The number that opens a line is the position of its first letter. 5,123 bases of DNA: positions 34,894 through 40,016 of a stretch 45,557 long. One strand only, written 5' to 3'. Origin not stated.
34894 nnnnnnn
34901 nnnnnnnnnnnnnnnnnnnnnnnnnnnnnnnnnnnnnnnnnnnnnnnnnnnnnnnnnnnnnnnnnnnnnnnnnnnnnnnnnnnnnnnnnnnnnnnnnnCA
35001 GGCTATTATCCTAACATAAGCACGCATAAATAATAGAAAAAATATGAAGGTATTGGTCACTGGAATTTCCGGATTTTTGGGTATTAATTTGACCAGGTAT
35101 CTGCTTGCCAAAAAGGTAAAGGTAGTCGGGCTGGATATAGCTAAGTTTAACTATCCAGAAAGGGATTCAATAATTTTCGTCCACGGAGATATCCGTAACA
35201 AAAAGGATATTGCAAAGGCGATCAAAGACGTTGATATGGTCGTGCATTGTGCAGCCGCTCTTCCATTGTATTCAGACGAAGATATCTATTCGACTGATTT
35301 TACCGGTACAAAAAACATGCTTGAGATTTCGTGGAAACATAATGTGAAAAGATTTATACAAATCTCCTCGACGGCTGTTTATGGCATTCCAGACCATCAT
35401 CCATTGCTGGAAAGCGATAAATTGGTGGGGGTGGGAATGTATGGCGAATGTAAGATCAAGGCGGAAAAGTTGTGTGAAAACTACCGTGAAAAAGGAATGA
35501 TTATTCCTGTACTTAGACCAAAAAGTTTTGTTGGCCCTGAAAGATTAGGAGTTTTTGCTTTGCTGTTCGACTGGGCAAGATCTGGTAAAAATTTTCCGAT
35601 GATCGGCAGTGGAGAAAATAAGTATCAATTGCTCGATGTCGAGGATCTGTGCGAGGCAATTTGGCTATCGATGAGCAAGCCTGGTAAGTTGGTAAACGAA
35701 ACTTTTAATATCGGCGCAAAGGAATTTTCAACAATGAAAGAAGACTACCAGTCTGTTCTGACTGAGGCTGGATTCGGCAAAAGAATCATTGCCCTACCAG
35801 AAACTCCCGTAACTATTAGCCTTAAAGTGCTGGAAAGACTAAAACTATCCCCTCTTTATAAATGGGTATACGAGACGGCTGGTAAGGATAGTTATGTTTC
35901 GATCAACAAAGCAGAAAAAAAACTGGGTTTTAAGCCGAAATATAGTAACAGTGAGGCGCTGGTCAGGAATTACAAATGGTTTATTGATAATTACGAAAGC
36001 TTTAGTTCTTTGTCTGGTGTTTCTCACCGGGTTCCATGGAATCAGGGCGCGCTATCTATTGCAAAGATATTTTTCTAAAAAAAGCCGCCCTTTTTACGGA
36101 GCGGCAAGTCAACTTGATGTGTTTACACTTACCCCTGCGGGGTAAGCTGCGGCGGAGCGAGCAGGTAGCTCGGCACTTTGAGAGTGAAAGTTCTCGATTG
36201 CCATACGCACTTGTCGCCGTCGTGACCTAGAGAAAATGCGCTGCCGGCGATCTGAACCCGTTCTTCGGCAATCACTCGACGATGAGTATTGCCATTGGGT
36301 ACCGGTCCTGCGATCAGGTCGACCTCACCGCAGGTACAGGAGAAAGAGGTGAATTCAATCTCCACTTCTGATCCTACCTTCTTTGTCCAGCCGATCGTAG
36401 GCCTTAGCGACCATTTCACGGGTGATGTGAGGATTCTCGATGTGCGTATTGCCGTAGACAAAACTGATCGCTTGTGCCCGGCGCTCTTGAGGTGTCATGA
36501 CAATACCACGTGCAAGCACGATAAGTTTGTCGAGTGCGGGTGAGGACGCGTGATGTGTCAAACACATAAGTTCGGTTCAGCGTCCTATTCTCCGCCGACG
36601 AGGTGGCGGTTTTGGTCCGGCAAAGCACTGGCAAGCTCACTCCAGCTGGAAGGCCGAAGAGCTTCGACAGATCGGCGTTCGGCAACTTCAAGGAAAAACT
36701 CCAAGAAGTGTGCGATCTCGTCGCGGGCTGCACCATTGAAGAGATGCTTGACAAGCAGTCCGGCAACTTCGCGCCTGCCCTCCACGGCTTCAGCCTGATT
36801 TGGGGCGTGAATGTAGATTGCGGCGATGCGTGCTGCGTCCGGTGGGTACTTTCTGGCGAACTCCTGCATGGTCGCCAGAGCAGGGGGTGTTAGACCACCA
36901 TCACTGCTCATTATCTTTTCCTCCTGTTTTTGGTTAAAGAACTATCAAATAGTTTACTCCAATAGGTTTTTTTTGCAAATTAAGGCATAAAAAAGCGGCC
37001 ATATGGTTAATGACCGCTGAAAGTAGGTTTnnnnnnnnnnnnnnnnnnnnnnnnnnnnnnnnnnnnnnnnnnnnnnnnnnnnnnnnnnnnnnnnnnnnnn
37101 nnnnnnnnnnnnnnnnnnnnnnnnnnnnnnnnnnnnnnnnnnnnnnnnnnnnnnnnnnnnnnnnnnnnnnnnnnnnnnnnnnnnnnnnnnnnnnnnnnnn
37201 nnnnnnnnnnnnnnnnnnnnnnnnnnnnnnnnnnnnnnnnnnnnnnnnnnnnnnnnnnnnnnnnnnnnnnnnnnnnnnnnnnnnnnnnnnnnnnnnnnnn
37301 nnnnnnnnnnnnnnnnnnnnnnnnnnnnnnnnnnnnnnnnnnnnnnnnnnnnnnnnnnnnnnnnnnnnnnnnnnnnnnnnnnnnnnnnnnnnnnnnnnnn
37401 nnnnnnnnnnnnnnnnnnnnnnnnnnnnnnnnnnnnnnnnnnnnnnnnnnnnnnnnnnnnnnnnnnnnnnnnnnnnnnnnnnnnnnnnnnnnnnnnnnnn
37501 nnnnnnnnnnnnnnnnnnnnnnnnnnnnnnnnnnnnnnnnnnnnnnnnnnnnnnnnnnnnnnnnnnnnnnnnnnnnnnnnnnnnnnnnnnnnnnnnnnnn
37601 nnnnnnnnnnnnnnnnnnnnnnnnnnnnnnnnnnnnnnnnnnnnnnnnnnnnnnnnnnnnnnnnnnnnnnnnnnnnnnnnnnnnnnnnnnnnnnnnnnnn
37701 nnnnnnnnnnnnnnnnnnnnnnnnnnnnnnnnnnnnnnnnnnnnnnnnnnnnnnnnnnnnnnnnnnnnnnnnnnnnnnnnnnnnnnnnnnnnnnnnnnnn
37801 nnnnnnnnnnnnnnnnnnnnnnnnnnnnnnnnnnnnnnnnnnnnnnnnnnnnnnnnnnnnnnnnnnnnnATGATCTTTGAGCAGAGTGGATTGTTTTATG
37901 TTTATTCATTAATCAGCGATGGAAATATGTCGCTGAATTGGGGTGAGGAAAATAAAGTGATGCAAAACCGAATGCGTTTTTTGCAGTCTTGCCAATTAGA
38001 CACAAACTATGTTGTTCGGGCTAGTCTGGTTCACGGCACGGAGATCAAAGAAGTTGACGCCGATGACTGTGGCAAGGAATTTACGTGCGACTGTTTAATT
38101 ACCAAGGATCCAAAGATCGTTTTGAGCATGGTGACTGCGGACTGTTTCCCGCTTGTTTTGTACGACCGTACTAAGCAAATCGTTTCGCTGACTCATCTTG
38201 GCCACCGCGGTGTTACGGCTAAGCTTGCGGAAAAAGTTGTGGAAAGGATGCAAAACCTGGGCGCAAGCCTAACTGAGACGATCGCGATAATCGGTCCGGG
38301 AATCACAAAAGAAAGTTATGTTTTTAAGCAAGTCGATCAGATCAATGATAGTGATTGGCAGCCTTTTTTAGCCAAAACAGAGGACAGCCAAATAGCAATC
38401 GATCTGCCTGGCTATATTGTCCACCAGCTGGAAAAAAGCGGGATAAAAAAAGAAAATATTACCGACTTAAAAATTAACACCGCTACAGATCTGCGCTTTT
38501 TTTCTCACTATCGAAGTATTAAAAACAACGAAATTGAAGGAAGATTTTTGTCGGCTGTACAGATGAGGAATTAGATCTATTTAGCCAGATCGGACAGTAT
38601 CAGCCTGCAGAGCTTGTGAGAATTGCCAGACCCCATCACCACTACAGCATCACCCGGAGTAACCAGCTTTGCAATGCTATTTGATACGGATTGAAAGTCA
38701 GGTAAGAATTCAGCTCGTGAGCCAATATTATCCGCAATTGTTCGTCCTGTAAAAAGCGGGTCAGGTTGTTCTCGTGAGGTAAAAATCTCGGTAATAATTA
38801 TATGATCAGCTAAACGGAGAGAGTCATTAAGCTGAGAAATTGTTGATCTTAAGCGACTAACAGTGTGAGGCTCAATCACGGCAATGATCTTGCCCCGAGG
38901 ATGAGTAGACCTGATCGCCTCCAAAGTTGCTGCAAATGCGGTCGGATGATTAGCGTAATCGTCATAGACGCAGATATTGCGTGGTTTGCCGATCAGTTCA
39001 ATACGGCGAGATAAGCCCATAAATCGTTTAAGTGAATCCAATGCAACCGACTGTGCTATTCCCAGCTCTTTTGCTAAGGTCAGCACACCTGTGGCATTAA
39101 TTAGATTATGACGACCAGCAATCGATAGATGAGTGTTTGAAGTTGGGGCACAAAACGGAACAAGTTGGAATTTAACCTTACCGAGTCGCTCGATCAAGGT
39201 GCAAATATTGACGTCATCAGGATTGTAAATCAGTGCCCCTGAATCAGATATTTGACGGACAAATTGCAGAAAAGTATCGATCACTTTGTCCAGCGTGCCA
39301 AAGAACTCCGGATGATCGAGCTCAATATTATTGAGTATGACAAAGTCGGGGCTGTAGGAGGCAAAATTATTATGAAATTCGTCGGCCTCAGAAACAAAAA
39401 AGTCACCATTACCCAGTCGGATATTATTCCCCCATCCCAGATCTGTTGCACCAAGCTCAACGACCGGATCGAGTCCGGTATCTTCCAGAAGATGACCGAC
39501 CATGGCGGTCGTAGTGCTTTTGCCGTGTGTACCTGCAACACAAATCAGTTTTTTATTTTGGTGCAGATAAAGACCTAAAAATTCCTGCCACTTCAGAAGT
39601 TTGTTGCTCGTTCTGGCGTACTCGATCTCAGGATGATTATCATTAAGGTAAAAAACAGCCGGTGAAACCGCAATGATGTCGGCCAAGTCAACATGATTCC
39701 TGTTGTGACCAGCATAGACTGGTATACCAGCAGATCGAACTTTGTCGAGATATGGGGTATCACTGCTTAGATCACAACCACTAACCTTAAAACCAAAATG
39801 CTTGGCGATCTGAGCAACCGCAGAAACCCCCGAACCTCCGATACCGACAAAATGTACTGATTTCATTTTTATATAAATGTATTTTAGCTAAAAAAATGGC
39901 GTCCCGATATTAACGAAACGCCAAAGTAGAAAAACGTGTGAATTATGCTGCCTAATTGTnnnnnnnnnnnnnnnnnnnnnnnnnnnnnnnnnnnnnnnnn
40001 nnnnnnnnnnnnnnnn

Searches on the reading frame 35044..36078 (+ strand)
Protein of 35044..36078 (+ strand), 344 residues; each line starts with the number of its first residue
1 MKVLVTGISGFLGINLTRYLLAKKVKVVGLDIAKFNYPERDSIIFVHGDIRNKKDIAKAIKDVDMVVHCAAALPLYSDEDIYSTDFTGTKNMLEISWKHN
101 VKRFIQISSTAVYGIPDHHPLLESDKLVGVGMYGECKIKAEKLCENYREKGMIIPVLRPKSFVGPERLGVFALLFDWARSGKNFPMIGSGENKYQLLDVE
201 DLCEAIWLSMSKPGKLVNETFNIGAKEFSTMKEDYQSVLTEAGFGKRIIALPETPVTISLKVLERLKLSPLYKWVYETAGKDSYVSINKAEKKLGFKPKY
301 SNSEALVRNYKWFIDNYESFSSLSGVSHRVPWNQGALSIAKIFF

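Call 27: search_protein_families(library=pfam, proteins=[window:35044-36078:+], max_evalue=0.001)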
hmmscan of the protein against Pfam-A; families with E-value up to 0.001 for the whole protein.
window:35044-36078:+ (344 aa): 7 families
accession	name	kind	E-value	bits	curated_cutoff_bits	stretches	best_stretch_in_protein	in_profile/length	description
PF01370.27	Epimerase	-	5.7e-43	147.5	20.9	1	3-224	1-240/240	NAD dependent epimerase/dehydratase family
PF16363.11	GDP_Man_Dehyd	-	1e-28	101.3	27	1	4-304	1-327/332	GDP-mannose 4,6 dehydratase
PF01073.25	3Beta_HSD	-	3.6e-18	66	22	1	4-208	1-227/280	3-beta hydroxysteroid dehydrogenase/isomerase family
PF04321.23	RmlD_sub_bind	-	2.4e-12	46.9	27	1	1-154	1-146/287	RmlD substrate binding domain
PF13460.12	NAD_binding_10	-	5.9e-12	46.3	27.2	1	7-145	1-132/184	NAD(P)H-binding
PF07993.18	NAD_binding_4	-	1.9e-10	40.8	20.1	1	41-164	61-209/258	Male sterility protein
PF02719.21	Polysacc_synt_2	-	2e-08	34.2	20.2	1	3-109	1-128/293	Polysaccharide biosynthesis protein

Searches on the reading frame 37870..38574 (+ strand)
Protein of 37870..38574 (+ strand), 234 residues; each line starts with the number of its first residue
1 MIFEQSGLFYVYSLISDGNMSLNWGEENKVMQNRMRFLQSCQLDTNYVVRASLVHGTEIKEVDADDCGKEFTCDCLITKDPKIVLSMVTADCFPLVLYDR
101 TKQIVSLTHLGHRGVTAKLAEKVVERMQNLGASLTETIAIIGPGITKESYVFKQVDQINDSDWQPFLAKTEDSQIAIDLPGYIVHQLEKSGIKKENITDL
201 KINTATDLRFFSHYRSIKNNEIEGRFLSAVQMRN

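Call 3: search_protein_families(library=pfam, proteins=[window:37870-38574:+], max_evalue=0.1)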
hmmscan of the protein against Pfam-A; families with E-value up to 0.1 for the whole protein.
window:37870-38574:+ (234 aa): 2 families
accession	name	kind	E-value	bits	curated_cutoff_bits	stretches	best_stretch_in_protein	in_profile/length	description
PF02578.20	Cu-oxidase_4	-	1.4e-44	152.7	22.9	1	18-230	15-237/238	Multi-copper polyphenol oxidoreductase laccase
PF18242.7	LupA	-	0.0058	16.7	25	1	132-198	47-111/178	Legionella ubiquitin-specific protease A domain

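Call 4: search_protein_families(library=ncbifam, proteins=[window:37870-38574:+], max_evalue=0.1)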
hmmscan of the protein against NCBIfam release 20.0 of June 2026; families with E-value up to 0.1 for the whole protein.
window:37870-38574:+ (234 aa): 3 families
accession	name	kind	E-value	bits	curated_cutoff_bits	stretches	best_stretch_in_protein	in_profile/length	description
TIGR00726.1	TIGR00726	equivalog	6.2e-31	107.5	141.15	1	26-231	19-221/223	peptidoglycan editing factor PgeF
NF007998.1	PRK10723.1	equivalog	1.4e-12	47.7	369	1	26-215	43-228/243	purine nucleoside phosphorylase YfiH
NF010015.0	PRK13490.1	equivalog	0.0025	17.9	251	0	74-110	12-48/162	chemoreceptor glutamine deamidase CheD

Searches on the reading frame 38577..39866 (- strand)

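Call 3: search_protein_families(library=pfam, proteins=[window:38577-39866:-], max_evalue=0.1)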
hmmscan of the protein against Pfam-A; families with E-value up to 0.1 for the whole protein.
window:38577-39866:- (429 aa): 5 families
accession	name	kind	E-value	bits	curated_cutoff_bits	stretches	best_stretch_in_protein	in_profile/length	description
PF02875.26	Mur_ligase_C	-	6.3e-19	69.5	28.4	1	287-414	1-127/127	Mur ligase, glutamate ligase domain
PF08245.18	Mur_ligase_M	-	3.5e-16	60.2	24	1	110-235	1-142/200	Mur ligase middle domain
PF01225.30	Mur_ligase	-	6.2e-14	52.6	21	1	4-88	2-77/95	Mur ligase family, catalytic domain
PF21799.2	MurD-like_N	-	0.00024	21.8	27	1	3-84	2-79/88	Mur ligase MurD-like, N-terminal domain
PF00107.32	ADH_zinc_N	-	0.057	13.8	31.8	0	16-51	5-38/129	Zinc-binding dehydrogenase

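Call 4: search_protein_families(library=ncbifam, proteins=[window:38577-39866:-], max_evalue=0.1)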
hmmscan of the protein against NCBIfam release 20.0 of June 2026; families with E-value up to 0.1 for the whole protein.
window:38577-39866:- (429 aa): 24 families
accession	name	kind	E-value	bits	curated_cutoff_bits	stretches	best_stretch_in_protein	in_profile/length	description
TIGR01082.1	murC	equivalog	1.8e-100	337.2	335.1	2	4-229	2-224/449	UDP-N-acetylmuramate--L-alanine ligase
TIGR01081.1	mpl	equivalog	1.4e-58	199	388.7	2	4-225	2-229/448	UDP-N-acetylmuramate:L-alanyl-gamma-D-glutamyl-meso-diaminopimelate ligase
NF011171.0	PRK14573.1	equivalog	5.9e-57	193.1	1015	1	4-419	7-440/809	bifunctional UDP-N-acetylmuramate--L-alanine ligase/D-alanine--D-alanine ligase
NF053645.1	pMurC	equivalog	3.7e-26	91.9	560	2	6-229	3-235/492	pseudomurein biosynthesis peptide ligase pMurC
TIGR01087.1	murD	equivalog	1.3e-21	77.2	211.95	1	4-322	2-339/441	UDP-N-acetylmuramoyl-L-alanine--D-glutamate ligase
NF053647.1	pMurD2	equivalog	6.7e-19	68.1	550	1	4-293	3-284/405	pseudomurein biosynthesis peptide ligase pMurD2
NF001124.0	PRK00139.1-2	equivalog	9.7e-18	64.1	476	2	232-414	285-468/500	UDP-N-acetylmuramoyl-L-alanyl-D-glutamate--2,6-diaminopimelate ligase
TIGR01085.1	murE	subfamily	2.6e-17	62.9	257.3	2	242-417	275-450/472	UDP-N-acetylmuramyl-tripeptide synthetase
TIGR01143.1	murF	subfamily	8e-15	54.7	288.6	2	243-331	243-331/418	UDP-N-acetylmuramoyl-tripeptide--D-alanyl-D-alanine ligase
NF001126.0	PRK00139.1-4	equivalog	1.5e-14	53.4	373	2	243-331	287-374/486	UDP-N-acetylmuramoyl-L-alanyl-D-glutamate--2,6-diaminopimelate ligase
NF053648.1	pMurE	equivalog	1.7e-14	53.4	600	2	172-328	189-357/464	pseudomurein biosynthesis peptide ligase pMurE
NF008896.0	PRK11929.1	equivalog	1.4e-12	46.4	1023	2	246-331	303-391/965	bifunctional UDP-N-acetylmuramoyl-L-alanyl-D-glutamate--2,6-diaminopimelate ligase MurE/UDP-N-acetylmuramoyl-tripeptide--D-alanyl-D-alanine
NF053646.1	pMurD1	equivalog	6.3e-11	41.6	610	2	250-325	281-351/465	pseudomurein biosynthesis peptide ligase pMurD1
NF001123.0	PRK00139.1-1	equivalog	1.2e-08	34.1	586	1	246-414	298-465/493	UDP-N-acetylmuramoyl-L-alanyl-D-glutamate--2,6-diaminopimelate ligase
NF010628.0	PRK14022.1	equivalog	2.9e-08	32.9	536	1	193-415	242-457/483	UDP-N-acetylmuramoyl-L-alanyl-D-glutamate--L-lysine ligase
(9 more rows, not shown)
